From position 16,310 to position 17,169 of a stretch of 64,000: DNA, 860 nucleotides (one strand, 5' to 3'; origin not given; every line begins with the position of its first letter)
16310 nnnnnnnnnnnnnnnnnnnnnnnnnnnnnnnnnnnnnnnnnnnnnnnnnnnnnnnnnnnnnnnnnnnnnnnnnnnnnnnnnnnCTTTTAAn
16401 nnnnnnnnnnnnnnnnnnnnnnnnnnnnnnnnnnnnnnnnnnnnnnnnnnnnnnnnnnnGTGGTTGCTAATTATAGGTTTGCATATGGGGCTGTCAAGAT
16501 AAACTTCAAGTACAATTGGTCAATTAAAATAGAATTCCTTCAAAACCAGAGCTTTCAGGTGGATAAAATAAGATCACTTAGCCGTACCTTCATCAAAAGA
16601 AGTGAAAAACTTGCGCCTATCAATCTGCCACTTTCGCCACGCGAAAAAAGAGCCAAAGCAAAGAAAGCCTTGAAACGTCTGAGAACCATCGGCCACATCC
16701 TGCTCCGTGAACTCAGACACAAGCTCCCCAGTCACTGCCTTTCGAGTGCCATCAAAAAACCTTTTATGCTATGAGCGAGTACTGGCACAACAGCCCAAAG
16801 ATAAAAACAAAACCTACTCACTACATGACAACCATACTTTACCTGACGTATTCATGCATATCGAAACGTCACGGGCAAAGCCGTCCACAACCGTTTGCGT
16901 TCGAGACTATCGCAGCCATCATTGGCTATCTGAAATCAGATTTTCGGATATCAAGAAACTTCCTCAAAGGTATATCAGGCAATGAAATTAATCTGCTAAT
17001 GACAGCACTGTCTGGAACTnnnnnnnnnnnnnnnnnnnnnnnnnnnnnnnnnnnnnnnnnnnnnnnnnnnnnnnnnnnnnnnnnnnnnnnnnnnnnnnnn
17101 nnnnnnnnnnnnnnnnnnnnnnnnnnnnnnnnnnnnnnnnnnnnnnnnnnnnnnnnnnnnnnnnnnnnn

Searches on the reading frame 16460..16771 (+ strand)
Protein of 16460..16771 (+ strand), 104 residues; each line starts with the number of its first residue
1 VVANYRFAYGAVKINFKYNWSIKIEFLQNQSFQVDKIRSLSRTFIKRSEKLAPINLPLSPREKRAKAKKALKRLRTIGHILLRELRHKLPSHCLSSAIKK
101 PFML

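Call 52: search_protein_families(library=pfam, proteins=[window:16460-16771:+], max_evalue=0.1)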
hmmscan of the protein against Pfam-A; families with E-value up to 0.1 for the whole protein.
window:16460-16771:+ (104 aa): 0 families

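Call 54: search_dna_similar(query=window:16460-16771:+, collection=plasmids, mode=protein, max_evalue=0.01, max_rows=8)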
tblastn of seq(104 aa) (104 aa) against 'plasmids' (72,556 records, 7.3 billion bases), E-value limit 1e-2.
No match.

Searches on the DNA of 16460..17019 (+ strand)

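Call 53: search_dna_similar(query=window:16460-17019:+, collection=plasmids, mode=distant, max_evalue=0.001, max_rows=8)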
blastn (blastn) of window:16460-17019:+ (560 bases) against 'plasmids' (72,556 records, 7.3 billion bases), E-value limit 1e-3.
No match.

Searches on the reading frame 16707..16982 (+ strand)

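Call 52: search_protein_families(library=pfam, proteins=[window:16707-16982:+], max_evalue=0.1)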
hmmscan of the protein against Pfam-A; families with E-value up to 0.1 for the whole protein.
window:16707-16982:+ (92 aa): 1 family
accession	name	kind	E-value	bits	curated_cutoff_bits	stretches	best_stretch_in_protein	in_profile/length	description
PF02952.23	Fucose_iso_C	-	0.024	14.7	29.3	1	7-73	50-117/143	L-fucose isomerase, C-terminal domain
